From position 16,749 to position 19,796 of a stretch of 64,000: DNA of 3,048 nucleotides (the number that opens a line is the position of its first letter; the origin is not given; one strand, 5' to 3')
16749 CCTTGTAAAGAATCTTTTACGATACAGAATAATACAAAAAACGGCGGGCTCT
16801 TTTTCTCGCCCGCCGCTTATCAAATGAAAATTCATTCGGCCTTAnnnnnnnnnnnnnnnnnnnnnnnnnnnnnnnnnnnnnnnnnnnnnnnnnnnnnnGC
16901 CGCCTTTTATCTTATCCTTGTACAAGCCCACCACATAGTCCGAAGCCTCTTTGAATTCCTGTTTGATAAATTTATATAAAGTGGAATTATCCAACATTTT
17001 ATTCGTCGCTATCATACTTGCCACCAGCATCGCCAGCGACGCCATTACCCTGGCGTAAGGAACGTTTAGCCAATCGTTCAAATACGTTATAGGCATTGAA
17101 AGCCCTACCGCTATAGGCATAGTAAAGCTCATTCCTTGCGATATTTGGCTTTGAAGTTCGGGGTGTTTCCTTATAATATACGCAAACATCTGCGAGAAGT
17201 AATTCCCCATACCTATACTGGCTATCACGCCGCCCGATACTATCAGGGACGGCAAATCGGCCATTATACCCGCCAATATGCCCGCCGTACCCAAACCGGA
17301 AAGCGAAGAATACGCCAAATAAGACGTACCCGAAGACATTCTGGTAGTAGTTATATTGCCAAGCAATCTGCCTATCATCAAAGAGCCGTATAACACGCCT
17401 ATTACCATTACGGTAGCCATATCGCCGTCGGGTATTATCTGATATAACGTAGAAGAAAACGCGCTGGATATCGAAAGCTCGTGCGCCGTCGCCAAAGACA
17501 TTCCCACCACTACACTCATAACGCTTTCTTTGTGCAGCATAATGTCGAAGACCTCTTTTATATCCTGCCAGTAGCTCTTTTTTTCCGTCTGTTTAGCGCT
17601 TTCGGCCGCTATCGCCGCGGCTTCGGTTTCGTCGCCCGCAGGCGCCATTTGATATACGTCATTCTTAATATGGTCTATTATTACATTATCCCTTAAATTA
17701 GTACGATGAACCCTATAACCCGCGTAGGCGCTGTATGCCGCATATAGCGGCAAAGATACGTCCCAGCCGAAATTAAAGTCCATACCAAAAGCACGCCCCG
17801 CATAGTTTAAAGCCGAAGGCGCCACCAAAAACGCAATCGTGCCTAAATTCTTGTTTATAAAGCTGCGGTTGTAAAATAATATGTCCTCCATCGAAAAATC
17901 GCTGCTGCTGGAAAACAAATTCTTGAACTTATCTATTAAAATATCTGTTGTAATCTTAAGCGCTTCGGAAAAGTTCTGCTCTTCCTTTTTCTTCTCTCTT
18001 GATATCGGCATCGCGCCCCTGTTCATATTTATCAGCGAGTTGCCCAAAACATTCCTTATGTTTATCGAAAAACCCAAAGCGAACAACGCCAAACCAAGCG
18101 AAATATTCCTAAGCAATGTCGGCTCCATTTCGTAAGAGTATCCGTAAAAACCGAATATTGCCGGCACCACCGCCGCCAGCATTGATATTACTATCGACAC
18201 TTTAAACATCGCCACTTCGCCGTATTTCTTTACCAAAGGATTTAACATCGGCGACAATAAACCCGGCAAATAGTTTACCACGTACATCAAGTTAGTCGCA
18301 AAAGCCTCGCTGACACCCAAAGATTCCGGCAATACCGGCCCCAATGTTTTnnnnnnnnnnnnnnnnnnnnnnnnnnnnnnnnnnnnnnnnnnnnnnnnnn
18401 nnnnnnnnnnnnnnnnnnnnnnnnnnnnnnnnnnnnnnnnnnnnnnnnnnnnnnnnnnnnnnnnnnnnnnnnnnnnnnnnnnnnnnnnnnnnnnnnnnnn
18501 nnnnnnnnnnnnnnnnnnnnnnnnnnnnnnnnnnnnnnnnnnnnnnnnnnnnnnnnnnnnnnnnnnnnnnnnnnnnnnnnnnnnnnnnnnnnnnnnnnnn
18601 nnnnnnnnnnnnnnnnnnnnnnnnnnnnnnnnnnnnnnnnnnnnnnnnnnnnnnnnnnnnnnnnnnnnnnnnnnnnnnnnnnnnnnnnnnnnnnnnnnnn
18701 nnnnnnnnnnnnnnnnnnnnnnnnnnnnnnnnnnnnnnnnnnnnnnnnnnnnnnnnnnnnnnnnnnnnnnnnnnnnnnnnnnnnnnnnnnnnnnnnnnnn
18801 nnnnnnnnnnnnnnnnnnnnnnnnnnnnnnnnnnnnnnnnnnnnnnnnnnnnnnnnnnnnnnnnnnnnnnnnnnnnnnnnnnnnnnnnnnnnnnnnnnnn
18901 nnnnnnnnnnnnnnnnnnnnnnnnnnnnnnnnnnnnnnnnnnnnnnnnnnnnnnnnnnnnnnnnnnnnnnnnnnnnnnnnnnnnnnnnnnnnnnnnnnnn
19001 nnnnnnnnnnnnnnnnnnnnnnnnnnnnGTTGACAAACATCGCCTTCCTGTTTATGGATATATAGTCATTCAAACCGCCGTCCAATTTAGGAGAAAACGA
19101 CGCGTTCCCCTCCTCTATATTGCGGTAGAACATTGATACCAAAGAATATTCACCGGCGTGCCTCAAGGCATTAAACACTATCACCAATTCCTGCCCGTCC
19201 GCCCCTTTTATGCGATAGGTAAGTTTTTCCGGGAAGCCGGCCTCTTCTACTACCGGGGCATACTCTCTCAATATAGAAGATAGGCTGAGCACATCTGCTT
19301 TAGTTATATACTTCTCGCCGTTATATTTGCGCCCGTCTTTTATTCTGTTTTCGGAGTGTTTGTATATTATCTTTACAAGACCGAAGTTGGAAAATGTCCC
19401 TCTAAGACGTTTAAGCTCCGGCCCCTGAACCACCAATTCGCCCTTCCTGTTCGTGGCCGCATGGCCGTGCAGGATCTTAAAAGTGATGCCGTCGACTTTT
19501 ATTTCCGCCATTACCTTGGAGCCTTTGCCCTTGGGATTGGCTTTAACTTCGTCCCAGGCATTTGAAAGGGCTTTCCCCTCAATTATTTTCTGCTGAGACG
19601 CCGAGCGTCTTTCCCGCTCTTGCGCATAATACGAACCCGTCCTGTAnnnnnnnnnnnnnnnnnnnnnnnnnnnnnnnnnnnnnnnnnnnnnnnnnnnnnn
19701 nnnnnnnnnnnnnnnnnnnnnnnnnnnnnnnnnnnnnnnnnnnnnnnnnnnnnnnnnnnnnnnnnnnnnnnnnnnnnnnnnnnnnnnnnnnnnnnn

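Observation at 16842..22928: Giant 2,028-aa protein combining a signal peptide, a long non-repetitive region and a C-terminal MFS-like polytopic domain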

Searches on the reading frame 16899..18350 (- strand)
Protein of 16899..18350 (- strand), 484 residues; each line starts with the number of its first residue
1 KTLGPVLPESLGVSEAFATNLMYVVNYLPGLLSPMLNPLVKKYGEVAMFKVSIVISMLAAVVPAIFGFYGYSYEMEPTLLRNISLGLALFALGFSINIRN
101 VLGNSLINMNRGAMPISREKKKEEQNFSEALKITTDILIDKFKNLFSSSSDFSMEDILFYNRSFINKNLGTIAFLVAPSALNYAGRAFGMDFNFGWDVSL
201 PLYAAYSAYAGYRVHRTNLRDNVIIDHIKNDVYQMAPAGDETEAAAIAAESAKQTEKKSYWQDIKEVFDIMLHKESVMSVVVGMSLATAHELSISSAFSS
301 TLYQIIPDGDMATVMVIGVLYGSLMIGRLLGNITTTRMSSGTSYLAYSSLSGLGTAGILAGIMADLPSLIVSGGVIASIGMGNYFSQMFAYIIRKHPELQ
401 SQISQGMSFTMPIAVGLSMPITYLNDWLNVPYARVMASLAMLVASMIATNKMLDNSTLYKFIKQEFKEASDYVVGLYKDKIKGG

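Call 82: search_solved_structures(query=A8, max_evalue=1, show_alignments=3)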
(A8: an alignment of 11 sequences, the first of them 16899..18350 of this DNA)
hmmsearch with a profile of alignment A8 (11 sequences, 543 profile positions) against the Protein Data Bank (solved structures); distinct sequences matched with E-value up to 1: 3.
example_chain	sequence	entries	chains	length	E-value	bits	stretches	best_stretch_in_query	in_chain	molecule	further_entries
6fkf_p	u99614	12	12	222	0.046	15.5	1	195-330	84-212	ATP synthase subunit b', chloroplastic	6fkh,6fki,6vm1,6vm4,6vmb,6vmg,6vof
9o19_X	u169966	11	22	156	0.3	12.8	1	197-307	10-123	ATP synthase subunit b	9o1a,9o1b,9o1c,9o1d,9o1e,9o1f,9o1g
3hnw_A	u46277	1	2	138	0.75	11.5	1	242-336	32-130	uncharacterized protein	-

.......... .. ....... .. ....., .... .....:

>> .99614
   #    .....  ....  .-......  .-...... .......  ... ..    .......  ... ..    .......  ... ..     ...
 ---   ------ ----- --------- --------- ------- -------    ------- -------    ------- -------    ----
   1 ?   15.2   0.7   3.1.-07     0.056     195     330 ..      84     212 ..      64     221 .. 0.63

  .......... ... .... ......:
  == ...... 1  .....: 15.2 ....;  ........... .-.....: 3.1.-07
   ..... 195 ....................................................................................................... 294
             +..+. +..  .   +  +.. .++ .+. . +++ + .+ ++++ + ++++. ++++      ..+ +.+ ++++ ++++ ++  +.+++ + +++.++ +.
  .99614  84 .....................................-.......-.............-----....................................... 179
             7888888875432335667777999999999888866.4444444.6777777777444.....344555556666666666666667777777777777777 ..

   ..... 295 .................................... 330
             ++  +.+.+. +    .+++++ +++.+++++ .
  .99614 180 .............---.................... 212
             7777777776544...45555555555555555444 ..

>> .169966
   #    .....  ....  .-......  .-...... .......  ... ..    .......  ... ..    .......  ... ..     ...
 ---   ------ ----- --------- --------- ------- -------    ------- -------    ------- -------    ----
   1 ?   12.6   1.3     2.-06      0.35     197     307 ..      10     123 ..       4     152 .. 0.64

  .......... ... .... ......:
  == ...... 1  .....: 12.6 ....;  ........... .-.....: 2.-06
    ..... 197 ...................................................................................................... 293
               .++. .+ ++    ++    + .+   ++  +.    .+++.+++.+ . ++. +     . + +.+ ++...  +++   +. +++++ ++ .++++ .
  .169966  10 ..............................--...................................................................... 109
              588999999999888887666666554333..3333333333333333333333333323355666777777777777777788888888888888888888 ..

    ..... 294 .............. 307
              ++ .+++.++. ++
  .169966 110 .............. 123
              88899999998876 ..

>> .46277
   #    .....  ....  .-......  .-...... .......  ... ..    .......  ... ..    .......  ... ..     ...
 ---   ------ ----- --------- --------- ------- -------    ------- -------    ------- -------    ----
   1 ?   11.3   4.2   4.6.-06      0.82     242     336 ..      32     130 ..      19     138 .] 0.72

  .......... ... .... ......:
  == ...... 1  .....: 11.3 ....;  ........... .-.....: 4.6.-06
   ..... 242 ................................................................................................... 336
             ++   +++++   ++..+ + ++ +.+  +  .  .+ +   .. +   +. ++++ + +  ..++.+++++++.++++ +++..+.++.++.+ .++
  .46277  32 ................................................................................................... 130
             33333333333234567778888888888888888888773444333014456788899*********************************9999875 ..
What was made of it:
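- On Major facilitator superfamily: The family profile finds no MFS chain in PDB (call 82).
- Closest known: Major facilitator superfamily transporters. Different: No PDB MFS sequence is found by the family profile (call 82).
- The family profile finds no MFS protein among PDB sequences (call 82).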

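Call 88: find_related_loci(query=A8, collection=genome_contigs, flank=6000)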
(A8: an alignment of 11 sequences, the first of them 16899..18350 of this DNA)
Query A8 (484 aa) in genome_contigs; peptide patterns used: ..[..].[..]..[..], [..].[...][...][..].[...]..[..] (x = any residue, [..] = any of these).
153 stretches matched a pattern; 69 encode a relative of the query (tblastn E <= 1e-3); 68 distinct loci.
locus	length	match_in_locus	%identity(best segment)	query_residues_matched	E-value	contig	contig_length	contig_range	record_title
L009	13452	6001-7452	95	1-484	0e+0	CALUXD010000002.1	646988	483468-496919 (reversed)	MAG: uncultured Elusimicrobiales bacterium isolate BRZ_GG__bin76 genome assembly, contig: BRZ_GG__NODE_3_length_646988_c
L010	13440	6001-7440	81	1-484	0e+0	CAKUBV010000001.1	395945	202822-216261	MAG: uncultured Elusimicrobiales bacterium isolate REFINED_METABAT215_TOP10_CONTIGS_1500_ASSEMBLY_K77_MERGED__Hadza_MoBi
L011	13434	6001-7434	80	1-482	0e+0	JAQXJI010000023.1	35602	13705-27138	MAG: Elusimicrobia bacterium isolate SUG1247 k141_1902188, whole genome shotgun sequence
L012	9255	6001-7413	70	1-480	0e+0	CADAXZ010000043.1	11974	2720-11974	MAG: uncultured Elusimicrobium sp. isolate RUG13725 genome assembly, contig: RUG13725_asm_43, whole genome shotgun seque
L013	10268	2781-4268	33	1-474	8e-80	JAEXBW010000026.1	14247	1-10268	MAG: Elusimicrobia bacterium isolate OH_SFB_89 k127_1204723, whole genome shotgun sequence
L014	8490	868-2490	30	1-468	4e-70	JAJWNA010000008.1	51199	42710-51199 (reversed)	MAG: Candidatus Avelusimicrobium faecicola isolate B40_60.fa NODE_56_length_51199_cov_15.246070, whole genome shotgun se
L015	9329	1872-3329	33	1-464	1e-78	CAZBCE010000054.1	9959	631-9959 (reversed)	MAG TPA_asm: uncultured Elusimicrobium sp. isolate SRP216815_co1_216 genome assembly, contig: NODE_9232_length_9959_cov_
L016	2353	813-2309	30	1-424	4e-69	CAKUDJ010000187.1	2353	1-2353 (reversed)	MAG: uncultured Elusimicrobiales bacterium isolate REFINED_METABAT215_TOP10_CONTIGS_1500_ASSEMBLY_K77_MERGED__Hadza_MoBi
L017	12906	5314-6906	32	1-464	8e-65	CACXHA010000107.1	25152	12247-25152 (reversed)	MAG: uncultured Elusimicrobium sp. isolate RUG11256 genome assembly, contig: RUG11256_asm_107, whole genome shotgun sequ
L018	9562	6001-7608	32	1-463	5e-65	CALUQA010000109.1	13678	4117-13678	MAG: uncultured Elusimicrobiales bacterium isolate E27__bin195 genome assembly, contig: E27__k127_4338441, whole genome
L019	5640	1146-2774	31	1-471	4e-65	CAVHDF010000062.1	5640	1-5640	Eggerthellaceae bacterium isolate H07618-L1_cleanbin_000027 genome assembly, contig: Spades_H07618-L1_contig_9828, whole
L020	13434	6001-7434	34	1-468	6e-72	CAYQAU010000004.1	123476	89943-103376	MAG TPA_asm: uncultured Elusimicrobium sp. isolate SRP335695_co1_103 genome assembly, contig: NODE_33_length_123476_cov_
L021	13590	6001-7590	32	1-464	3e-63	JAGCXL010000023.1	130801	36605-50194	MAG: Elusimicrobiaceae bacterium isolate RGIG10211 Yak_Rumen-5__c1317169, whole genome shotgun sequence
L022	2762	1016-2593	30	1-463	5e-63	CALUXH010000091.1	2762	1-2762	MAG: uncultured Elusimicrobiales bacterium isolate E05__bin299 genome assembly, contig: E05__k127_9010318, whole genome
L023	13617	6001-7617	32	1-473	1e-62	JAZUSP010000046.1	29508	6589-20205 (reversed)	MAG: Elusimicrobiaceae bacterium isolate T1900044844_TS20190310.MAGScoT_cleanbin_000024 SGB_2962_k141_1312786, whole gen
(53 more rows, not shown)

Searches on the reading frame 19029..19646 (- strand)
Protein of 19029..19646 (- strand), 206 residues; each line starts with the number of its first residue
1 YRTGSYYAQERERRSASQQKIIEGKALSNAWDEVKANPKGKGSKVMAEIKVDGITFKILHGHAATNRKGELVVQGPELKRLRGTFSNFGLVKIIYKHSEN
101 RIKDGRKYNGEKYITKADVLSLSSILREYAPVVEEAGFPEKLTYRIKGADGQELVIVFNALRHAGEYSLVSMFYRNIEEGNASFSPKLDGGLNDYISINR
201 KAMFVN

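Call 17: find_homologous_proteins(query=window:19029-19619:-, max_evalue=0.01)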
Query seq(197 aa): 278 candidates shared short words with the query, none scored E <= 0.01.
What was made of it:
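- Tried and rejected: A word-index homolog search with the cassette alone returned nothing, not even the parent protein (call 17).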

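Call 48: search_protein_families(library=pfam, alignment_id=A4, max_evalue=1)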
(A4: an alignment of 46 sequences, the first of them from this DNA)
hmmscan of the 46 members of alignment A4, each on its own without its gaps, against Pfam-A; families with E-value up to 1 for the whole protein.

A. member 1, seq(196 aa): 0 families

B. families by the number of members that match (of 46 scanned): 18 families
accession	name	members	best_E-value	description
PF18809.6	PBECR1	2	0.0071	phage-Barnase-EndoU-ColicinE5/D-RelE like nuclease1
PF13192.12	Thioredoxin_3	2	0.012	Thioredoxin domain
PF09907.15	HigB_toxin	1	0.0065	HigB_toxin, RelE-like toxic component of a toxin-antitoxin system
PF12350.13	CTK3_C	1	0.014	CTD kinase subunit gamma CTK3 C-terminus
PF22039.1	HUTI_composite_bact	1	0.034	Imidazolonepropionase-like composite domain, bacteria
PF08282.18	Hydrolase_3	1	0.04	haloacid dehalogenase-like hydrolase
PF12936.12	Kri1_C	1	0.044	KRI1-like family C-terminal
PF19981.4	DUF6417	1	0.084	Family of unknown function (DUF6417)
PF14076.12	DUF4258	1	0.096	Domain of unknown function (DUF4258)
PF04525.18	LOR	1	0.12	LURP-one-related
PF04871.18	Uso1_p115_C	1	0.14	Uso1 / p115 like vesicle tethering protein, C terminal region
PF13426.13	PAS_9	1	0.14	PAS domain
PF13993.11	YccJ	1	0.15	YccJ-like protein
PF09840.14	DUF2067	1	0.18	Uncharacterized protein conserved in archaea (DUF2067)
PF24729.2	Acb2_Tad1_hairpin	1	0.19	Acb2/Tad1, hairpin domain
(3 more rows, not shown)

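Call 49: search_solved_structures(query=A4, max_evalue=10, show_alignments=2)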
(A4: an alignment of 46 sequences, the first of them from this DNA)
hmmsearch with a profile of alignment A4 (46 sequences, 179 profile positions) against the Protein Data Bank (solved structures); distinct sequences matched with E-value up to 10: 0.

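Call 50: find_homologous_proteins(query=A4, max_evalue=0.001)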
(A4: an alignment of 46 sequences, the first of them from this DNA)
Query A4 (46 sequences) (196 aa, profile of the alignment): 14 proteins with E <= 0.001 among 4575 candidates.
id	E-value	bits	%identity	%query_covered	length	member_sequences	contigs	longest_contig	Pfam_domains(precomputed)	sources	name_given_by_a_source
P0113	9.7e-55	203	29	88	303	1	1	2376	-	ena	-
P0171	3.1e-54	201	30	86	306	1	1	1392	-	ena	-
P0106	1.0e-53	199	32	79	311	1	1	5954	-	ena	-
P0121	4.7e-53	197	32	84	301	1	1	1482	-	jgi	jgi:hypothetical protein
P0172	1.0e-51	193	26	76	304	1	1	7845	-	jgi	jgi:hypothetical protein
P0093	5.4e-48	181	33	76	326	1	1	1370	-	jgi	jgi:hypothetical protein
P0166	5.7e-48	181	36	34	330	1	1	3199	-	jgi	jgi:hypothetical protein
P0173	4.4e-47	178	29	76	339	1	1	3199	-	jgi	jgi:hypothetical protein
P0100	5.9e-41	158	37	66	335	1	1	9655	-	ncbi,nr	ncbi:MAG: hypothetical protein LBN33_02865, partial [Desulfovibrio sp.]|nr:hypothetical protein [Des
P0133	1.1e-36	144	30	57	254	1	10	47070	-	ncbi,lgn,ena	-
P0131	5.5e-35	138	26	83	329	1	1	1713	-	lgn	-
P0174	1.4e-31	127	28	47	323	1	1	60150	-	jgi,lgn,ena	-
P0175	7.9e-23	99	28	72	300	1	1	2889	-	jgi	jgi:hypothetical protein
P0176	4.1e-13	67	31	38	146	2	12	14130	-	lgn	-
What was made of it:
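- Tried and rejected: A later search suggested that this tool favours proteins of similar length to the query (call 50).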

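Call 56: predict_structure(alignment_id=A5)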
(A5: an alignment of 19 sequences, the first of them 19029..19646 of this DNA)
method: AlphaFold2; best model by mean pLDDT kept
length: 206 residues; sequences in the alignment: 19
mean_pLDDT: 87.7   pTM: 0.84
mean pLDDT of the five models: 87.7, 86.1, 85.6, 85.3, 82.2
residues with pLDDT >= 90: 119; 70-90: 66; 50-70: 21; < 50: 0
segments of 3 or more residues with pLDDT < 50: none
pLDDT, mean of each block of 10 residues (from residue 1): 72 89 98 96 95 95 92 88 83 90 71 95 96 69 93 94 91 90 88 85 61
secondary structure, 60 per line:
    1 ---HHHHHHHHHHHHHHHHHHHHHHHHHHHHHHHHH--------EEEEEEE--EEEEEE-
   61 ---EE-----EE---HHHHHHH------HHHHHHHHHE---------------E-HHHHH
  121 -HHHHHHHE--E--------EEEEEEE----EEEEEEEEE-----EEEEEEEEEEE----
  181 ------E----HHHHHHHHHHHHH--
elements in order: H4-36 E45-51 E54-59 H76-82 H89-97 H116-120 H122-128 E141-147 E152-160 E166-176 H192-204
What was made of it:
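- On PBECR / BECR-fold endoRNases: The AF2 model (pLDDT 87.7) shows helix aa 1183-1191, helices aa 1210-1222 and three long strands at aa 1235-1270, plus an N-terminal hairpin (call 56).
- The AF2 model has pLDDT 87.7 (call 56).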

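Call 59: fold_search(model_id=the predicted structure, library=pdb)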
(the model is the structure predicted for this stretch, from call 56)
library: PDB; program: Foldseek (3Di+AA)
matches with E <= 10: 1293; with E <= 0.001: 0
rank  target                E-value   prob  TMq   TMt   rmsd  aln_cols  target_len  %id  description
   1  3fka_A                2.8e-02  0.15  0.12  0.17  14.8        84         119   14  CRYSTAL STRUCTURE OF A NTF-2 LIKE PROTEIN OF UNKNOWN FUNCTION (SPO1084) FROM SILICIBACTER POMEROYI DSS-3 AT 1.69 A RES (released 2009-02-24)
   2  3fka_B                4.0e-02  0.13  0.12  0.17  14.7        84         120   14  CRYSTAL STRUCTURE OF A NTF-2 LIKE PROTEIN OF UNKNOWN FUNCTION (SPO1084) FROM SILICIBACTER POMEROYI DSS-3 AT 1.69 A RES (released 2009-02-24)
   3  3blz_A                5.3e-02  0.25  0.19  0.26  11.4       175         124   15  Crystal structure of a ntf2-like protein of unknown function (sbal_0622) from shewanella baltica os155 at 1.75 A resol (released 2007-12-25)
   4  6of8_E                5.7e-02  0.16  0.18  0.25  12.3       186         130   15  Structure of Thr354Asn, Glu355Gln, Thr412Asn, Ile414Met, Ile464His, and Phe467Met mutant human CamKII-alpha hub domain (released 2019-04-17)
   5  3blz_F                6.8e-02  0.21  0.19  0.28  11.6       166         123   13  Crystal structure of a ntf2-like protein of unknown function (sbal_0622) from shewanella baltica os155 at 1.75 A resol (released 2007-12-25)
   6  4leh_A                9.1e-02  0.13  0.16  0.18  14.3       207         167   12  Crystal structure of a bile-acid 7-alpha dehydratase (CLOSCI_03134) from Clostridium scindens ATCC 35704 at 2.90 A res (released 2013-08-21)
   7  7rec_F                9.7e-02  0.15  0.17  0.24  12.7       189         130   15  Structure of Thr354Asn, Glu355Gln, Thr412Asn, Ile414Met, Ile464His, and Phe467Met mutant human CaMKII alpha hub bound  (released 2021-07-21)
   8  7urz_C                9.7e-02  0.13  0.18  0.25  13.1       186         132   15  Hexadecameric hub domain of CaMKII beta (released 2022-05-11)
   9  9eoy_B                1.2e-01  0.13  0.17  0.23  12.6       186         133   15  Structure of Thr354Asn, Glu355Gln, Thr412Asn, Ile414Met, Ile464His, and Phe467Met mutant human CaMKII alpha hub bound  (released 2024-09-25)
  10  6of8_F                1.3e-01  0.14  0.19  0.26  12.1       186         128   16  Structure of Thr354Asn, Glu355Gln, Thr412Asn, Ile414Met, Ile464His, and Phe467Met mutant human CamKII-alpha hub domain (released 2019-04-17)
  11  7urw_E                1.3e-01  0.11  0.18  0.24  12.7       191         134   14  Tetradecameric hub domain of CaMKII beta (released 2022-05-11)
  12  1gy7_A                1.6e-01  0.11  0.16  0.22   8.0        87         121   11  N77Y point mutant of S.Cerevisiae NTF2 (released 2002-06-20)
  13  7rec_G                1.7e-01  0.12  0.18  0.25  12.4       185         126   16  Structure of Thr354Asn, Glu355Gln, Thr412Asn, Ile414Met, Ile464His, and Phe467Met mutant human CaMKII alpha hub bound  (released 2021-07-21)
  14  7ury_G                1.7e-01  0.10  0.18  0.23  11.7       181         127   13  Tetradecameric hub domain of CaMKII beta (released 2022-05-11)
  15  7urz_G                1.8e-01  0.09  0.18  0.24  12.9       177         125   12  Hexadecameric hub domain of CaMKII beta (released 2022-05-11)
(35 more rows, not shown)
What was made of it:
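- On PBECR / BECR-fold endoRNases: The best BECR hits were BrnT (probability 0.63) and HigB2 (0.30) (call 59).
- The best were BrnT (probability 0.63) and HigB2 (0.30), both at E>0.2 (call 59).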

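Call 63: fold_search(model_id=the predicted structure, library=viral)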
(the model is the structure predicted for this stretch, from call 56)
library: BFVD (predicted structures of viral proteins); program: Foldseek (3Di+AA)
matches with E <= 10: 1445; with E <= 0.001: 2
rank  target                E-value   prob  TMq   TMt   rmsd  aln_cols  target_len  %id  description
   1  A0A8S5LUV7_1          5.7e-05  1.00  0.44  0.12  16.2       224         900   13  Crystallin beta/gamma motif-containing protein [Podoviridae sp. ctrub15]
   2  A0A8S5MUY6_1          1.5e-04  1.00  0.31  0.08   6.8       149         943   15  Nuclease [Myoviridae sp. ctxZR60]
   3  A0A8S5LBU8            6.1e-03  0.92  0.31  0.29   7.0       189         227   10  cAMP-activated global transcriptional regulator [Siphoviridae sp. ctt5z12]
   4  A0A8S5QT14            6.5e-03  0.35  0.24  0.07  16.5       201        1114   15  ParB ddrB-like ParB superfamily domain [Podoviridae sp. cta463]
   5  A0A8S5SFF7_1          1.3e-02  0.91  0.36  0.09  13.4       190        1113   13  Nuclease [Myoviridae sp. ctuev19]
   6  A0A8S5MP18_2          1.6e-02  0.60  0.31  0.08  11.5       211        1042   11  PolyVal ADP-ribosyltransferase [Siphoviridae sp. ctLR131]
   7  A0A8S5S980            2.4e-02  0.90  0.25  0.38   6.0        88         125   19  Uncharacterized protein [Phage sp. ctGns7]
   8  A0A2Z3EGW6            2.9e-02  0.28  0.20  0.18  17.0       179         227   14  (no name in the UniProt tables at hand)
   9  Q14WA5                3.3e-02  0.16  0.16  0.10  16.6       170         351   12  ORF1 [Ranid herpesvirus 2]
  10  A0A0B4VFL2            3.7e-02  0.23  0.20  0.09  18.0       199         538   16  Uncharacterized protein [Tipula oleracea nudivirus]
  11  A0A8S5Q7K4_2          4.7e-02  0.28  0.24  0.05  11.5       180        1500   13  Large polyvalent protein-associated domain-containing protein [Podoviridae sp. ctJaJ36]
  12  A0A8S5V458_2          5.0e-02  0.69  0.36  0.09  15.0       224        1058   12  PolyVal ADP-Ribosyltransferase [Myoviridae sp. ct8iP21]
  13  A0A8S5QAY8            5.9e-02  0.85  0.30  0.36   5.1       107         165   16  Uncharacterized protein [Siphoviridae sp. ct2ZW1]
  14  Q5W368                7.1e-02  0.25  0.19  0.27  10.6       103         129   14  Uncharacterized protein [Sulfolobus islandicus rod-shaped virus 1]
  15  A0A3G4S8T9            7.6e-02  0.13  0.14  0.15  13.1       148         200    9  Uncharacterized protein [Spodoptera littoralis nuclear polyhedrosis virus]
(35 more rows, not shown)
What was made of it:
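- On PBECR / BECR-fold endoRNases: BFVD hits are to phage polyvalent-type proteins (call 63).
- BFVD hits (E=6e-5 and 1.5e-4, probability 1.0) are to large phage proteins, one annotated 'Nuclease' and lower-ranked ones PolyVal/LPD (call 63).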

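Call 95: search_protein_families(library=phrogs, proteins=[window:19029-19646:-], max_evalue=0.01)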
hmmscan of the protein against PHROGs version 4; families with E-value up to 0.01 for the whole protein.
window:19029-19646:- (206 aa): 0 families

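Call 98: find_encoding_contigs(protein=P0174, flank=9000, max_places=1)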
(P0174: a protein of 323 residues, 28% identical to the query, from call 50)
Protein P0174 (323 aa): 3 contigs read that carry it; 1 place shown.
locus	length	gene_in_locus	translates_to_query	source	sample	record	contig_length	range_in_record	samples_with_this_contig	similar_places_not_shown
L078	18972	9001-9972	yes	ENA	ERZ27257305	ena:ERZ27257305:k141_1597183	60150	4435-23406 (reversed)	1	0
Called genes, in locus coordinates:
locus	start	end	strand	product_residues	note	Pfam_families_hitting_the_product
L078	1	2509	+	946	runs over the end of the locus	-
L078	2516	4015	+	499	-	-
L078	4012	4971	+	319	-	PF18819:MuF_C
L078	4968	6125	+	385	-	-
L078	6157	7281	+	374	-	PF23980:Phage_tail_tube_init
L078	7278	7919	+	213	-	PF10934:Sheath_initiator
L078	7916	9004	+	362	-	PF04865:Baseplate_J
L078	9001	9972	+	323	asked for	-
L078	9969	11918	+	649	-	PF27728:UCP028438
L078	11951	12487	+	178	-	PF25691:BW3TFN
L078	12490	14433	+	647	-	PF16075:DUF4815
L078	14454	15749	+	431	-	-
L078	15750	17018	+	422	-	PF17936:Big_6 (weak)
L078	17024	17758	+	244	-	PF18798:LPD3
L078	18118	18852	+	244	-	-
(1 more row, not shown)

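Call 107: search_dna_similar(query=window:19029-19646:-, collection=phages, mode=protein, max_evalue=0.01, max_rows=15)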
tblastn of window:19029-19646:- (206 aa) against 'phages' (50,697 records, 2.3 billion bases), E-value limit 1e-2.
No match.
